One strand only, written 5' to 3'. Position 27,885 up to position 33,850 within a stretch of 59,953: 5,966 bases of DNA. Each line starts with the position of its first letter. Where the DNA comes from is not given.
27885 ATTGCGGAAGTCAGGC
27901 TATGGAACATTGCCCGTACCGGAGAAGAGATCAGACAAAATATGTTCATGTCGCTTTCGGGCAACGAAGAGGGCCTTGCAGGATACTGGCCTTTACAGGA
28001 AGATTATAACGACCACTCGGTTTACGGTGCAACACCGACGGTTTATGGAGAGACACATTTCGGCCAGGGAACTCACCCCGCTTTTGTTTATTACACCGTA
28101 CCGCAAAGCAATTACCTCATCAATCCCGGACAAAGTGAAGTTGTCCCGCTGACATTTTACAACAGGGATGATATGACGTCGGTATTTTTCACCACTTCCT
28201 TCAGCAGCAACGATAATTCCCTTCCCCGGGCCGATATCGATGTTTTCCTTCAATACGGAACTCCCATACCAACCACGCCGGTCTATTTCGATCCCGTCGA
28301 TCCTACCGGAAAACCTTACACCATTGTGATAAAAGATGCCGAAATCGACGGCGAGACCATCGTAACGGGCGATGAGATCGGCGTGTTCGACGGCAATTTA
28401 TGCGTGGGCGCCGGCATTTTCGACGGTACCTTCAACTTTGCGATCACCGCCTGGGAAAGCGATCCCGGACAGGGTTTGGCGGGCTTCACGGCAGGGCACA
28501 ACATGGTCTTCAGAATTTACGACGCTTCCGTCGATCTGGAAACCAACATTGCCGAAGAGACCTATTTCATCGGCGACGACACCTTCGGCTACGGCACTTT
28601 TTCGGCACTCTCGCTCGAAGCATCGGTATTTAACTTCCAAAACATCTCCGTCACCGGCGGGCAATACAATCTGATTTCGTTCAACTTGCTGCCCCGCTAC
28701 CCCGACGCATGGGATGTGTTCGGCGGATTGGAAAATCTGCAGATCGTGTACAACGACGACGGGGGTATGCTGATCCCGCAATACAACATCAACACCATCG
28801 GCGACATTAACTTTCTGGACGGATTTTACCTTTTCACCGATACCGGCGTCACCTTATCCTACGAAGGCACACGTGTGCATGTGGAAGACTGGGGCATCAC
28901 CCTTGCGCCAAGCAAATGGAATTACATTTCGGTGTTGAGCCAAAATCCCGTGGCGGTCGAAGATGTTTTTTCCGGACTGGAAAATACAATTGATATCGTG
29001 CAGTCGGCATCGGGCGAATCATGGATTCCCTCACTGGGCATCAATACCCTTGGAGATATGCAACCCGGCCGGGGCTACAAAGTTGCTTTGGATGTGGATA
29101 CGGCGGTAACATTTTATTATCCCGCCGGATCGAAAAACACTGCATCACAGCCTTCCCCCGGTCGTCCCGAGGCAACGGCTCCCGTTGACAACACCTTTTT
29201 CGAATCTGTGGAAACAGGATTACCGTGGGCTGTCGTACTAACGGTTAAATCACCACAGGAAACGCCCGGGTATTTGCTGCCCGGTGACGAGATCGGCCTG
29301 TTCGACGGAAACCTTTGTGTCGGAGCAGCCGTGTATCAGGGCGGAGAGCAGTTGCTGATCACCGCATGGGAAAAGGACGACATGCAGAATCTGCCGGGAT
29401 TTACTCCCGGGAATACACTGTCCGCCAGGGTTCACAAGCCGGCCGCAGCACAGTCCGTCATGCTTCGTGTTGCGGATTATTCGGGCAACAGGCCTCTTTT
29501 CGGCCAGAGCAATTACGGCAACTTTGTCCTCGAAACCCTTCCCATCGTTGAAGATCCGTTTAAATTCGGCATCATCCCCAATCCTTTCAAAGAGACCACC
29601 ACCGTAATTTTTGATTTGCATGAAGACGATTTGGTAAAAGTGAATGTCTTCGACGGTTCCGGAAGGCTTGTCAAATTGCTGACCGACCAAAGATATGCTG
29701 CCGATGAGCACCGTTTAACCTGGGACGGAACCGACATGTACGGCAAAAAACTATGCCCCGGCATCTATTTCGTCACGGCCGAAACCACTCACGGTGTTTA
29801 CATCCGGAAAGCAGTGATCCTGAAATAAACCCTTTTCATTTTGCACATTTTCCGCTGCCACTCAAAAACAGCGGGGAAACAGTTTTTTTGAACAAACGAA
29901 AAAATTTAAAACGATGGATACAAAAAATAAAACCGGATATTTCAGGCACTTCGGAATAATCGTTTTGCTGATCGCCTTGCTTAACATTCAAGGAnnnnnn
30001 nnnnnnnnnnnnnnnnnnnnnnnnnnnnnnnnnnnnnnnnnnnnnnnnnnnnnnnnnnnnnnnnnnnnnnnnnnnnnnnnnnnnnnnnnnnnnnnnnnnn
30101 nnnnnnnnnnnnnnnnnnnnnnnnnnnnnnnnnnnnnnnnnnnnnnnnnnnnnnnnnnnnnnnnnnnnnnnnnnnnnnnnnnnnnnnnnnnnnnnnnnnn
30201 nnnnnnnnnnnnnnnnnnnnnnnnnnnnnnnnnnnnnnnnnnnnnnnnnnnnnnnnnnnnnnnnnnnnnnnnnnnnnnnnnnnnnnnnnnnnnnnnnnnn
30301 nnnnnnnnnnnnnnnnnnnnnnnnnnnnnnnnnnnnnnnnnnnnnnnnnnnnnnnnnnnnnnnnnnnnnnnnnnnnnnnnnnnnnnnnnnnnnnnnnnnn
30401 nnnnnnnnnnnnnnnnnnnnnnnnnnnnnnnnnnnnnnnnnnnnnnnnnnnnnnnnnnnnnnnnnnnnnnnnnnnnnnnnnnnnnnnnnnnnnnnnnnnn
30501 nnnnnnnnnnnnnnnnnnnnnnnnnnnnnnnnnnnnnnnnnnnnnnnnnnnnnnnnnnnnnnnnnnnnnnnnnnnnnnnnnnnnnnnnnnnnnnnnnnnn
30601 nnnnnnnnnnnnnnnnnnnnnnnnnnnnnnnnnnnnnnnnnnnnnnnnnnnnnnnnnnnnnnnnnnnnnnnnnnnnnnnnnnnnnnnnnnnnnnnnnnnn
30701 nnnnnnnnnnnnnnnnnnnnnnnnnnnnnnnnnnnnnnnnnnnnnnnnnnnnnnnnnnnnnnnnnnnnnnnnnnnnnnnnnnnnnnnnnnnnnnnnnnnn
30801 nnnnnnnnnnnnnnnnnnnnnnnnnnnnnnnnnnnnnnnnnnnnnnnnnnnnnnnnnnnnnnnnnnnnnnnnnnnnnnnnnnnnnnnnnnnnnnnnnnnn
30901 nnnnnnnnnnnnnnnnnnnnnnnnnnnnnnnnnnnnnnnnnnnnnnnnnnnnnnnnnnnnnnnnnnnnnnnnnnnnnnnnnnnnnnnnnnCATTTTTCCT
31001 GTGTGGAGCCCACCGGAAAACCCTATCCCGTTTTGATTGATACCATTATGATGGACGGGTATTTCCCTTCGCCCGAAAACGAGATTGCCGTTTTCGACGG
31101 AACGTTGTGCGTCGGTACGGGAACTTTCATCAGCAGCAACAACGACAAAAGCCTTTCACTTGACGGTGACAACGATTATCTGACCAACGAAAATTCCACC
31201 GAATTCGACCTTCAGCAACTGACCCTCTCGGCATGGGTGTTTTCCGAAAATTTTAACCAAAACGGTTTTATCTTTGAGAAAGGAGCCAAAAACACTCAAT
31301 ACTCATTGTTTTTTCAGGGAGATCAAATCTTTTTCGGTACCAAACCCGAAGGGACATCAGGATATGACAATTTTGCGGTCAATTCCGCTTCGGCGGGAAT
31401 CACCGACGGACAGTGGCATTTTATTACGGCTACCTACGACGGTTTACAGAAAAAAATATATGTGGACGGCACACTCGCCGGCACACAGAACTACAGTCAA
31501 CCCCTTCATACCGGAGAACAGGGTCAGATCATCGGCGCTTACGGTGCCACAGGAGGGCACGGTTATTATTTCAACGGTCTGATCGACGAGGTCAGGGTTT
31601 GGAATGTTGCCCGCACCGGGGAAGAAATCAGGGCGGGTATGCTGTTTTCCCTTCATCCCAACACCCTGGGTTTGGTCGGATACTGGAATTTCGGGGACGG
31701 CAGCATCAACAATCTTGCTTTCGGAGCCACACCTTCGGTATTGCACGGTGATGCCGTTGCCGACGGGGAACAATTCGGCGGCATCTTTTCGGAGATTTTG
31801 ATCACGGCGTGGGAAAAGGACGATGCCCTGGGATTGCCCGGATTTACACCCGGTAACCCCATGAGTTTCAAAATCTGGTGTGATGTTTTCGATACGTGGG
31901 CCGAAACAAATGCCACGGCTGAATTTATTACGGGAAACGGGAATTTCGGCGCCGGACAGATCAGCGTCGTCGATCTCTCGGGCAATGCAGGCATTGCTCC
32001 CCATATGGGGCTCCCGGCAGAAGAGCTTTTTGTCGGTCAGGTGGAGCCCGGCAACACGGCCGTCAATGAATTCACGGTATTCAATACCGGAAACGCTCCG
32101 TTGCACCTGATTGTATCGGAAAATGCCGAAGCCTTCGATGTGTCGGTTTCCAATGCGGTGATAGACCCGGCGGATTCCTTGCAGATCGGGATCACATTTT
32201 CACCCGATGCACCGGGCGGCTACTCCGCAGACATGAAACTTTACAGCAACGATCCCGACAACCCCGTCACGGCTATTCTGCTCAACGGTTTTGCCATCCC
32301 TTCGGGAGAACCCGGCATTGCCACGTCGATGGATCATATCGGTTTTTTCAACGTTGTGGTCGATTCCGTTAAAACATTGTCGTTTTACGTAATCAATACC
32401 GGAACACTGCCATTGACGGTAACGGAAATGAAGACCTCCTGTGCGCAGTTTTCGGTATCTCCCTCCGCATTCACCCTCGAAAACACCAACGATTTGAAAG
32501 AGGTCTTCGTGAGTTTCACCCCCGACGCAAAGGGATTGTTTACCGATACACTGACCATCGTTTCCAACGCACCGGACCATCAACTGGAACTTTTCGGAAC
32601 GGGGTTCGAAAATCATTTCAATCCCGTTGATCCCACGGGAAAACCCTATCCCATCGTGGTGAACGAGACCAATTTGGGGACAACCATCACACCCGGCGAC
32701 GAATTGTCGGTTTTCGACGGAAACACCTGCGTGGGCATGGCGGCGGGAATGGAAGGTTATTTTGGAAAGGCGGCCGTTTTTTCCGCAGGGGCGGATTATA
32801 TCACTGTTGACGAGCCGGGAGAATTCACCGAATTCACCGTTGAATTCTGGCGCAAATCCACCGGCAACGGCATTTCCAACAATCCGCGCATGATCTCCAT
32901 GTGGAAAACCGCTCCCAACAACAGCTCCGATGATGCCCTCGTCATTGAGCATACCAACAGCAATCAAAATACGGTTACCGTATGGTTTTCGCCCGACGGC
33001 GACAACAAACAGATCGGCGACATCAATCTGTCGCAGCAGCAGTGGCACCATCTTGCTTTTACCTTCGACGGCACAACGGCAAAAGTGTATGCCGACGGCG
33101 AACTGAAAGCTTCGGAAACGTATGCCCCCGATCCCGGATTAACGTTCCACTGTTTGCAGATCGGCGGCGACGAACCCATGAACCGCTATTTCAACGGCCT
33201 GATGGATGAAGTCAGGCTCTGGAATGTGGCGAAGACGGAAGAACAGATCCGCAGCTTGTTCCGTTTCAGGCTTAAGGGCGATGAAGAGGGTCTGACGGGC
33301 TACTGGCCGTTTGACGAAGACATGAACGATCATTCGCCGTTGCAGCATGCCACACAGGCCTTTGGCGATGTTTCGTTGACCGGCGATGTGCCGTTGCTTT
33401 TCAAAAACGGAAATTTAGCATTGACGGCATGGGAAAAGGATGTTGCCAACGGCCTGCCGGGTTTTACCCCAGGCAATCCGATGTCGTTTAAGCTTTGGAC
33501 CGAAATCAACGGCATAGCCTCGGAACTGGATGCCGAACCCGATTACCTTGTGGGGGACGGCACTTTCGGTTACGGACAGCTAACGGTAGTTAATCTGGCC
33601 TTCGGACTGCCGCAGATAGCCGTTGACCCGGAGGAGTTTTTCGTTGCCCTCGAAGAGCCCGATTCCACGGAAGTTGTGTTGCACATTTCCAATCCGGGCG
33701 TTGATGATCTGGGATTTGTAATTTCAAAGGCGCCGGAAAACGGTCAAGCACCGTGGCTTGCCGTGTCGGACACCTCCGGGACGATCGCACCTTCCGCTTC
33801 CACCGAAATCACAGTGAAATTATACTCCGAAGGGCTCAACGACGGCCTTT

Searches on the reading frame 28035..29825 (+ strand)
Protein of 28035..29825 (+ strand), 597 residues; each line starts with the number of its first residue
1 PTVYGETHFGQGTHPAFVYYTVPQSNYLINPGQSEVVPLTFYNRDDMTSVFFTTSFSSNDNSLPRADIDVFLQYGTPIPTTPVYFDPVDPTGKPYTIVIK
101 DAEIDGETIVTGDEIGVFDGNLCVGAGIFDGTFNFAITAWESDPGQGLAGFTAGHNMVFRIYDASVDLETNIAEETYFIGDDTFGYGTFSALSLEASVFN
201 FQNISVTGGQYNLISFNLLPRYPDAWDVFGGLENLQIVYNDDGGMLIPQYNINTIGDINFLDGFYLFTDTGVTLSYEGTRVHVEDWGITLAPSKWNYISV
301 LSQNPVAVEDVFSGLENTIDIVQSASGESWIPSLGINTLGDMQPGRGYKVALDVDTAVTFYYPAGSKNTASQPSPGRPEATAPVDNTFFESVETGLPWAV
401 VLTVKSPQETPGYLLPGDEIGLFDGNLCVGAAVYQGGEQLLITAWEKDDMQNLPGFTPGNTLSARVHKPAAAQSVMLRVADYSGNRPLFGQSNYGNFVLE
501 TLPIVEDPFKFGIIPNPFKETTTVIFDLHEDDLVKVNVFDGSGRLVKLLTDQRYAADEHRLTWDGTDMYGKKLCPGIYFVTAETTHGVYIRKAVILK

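Call 6: search_protein_families(library=pfam, proteins=[window:28035-29825:+], max_evalue=1)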
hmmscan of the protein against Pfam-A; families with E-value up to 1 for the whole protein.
window:28035-29825:+ (597 aa): 3 families
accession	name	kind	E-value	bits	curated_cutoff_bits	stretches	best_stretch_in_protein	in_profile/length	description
PF13860.13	FlgD_ig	-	9e-09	35.6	27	1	532-586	23-77/79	FlgD Ig-like domain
PF18962.6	Por_Secre_tail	-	1.7e-05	25.5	27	1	513-595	1-75/75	Secretion system C-terminal sorting domain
PF13585.12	CHU_C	-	0.14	12.8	27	1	534-584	29-72/86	CHU_C Type IX secretion signal domain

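Call 7: search_protein_families(library=ncbifam, proteins=[window:28035-29825:+], max_evalue=1)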
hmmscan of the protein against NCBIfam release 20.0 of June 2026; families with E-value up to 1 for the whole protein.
window:28035-29825:+ (597 aa): 10 families
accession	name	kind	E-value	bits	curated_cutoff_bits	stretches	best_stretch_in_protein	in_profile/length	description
TIGR04183.1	Por_Secre_tail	domain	3.6e-07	30.1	23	1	513-595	1-71/72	T9SS type A sorting domain-containing protein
NF033707.1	T9SS_sortase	equivalog_domain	9.6e-07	26.8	420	1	512-582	1000-1075/1095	type IX secretion system sortase PorU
NF005176.1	PRK06655.1-1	equivalog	5.1e-06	26.5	230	1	526-585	91-150/197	flagellar hook assembly protein FlgD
NF009277.0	PRK12634.1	equivalog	1.2e-05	25.5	333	1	533-585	123-175/221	flagellar basal body rod modification protein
NF052323.1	T9SSA_dep_M6i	equivalog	0.00078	17.5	600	1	515-581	962-1023/1043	T9SS-dependent M6-like inactivated metalloprotease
NF009276.0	PRK12633.1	equivalog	0.0014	18.4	383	1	521-583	117-180/234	flagellar basal body rod modification protein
NF038113.1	T9SSA_dep_M36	equivalog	0.0024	16.1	885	1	510-592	792-865/869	T9SS-dependent M36 family metallopeptidase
NF053608.1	Lsa66_OmpA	equivalog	0.0031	16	700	1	532-579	177-223/581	fibronectin-binding adhesin Lsa66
NF052228.1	T9SS_PorZ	equivalog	0.006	15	260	1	514-585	676-743/757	type IX secretion system anionic LPS delivery protein PorZ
NF009452.0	PRK12812.1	equivalog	0.18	11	258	1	531-583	151-205/289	flagellar basal body rod modification protein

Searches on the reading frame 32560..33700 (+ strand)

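Call 71: search_protein_families(library=pfam, proteins=[window:32560-33700:+], max_evalue=0.001)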
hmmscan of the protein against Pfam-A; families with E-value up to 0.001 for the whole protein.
window:32560-33700:+ (380 aa): 2 families
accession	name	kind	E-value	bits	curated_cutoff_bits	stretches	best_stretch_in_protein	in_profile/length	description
PF13385.13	Laminin_G_3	-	6.7e-27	94.9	27.6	1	77-230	3-150/151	Concanavalin A-like lectin/glucanases superfamily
PF02210.31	Laminin_G_2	-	0.00054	20.9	22.9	1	146-220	38-123/126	Laminin G domain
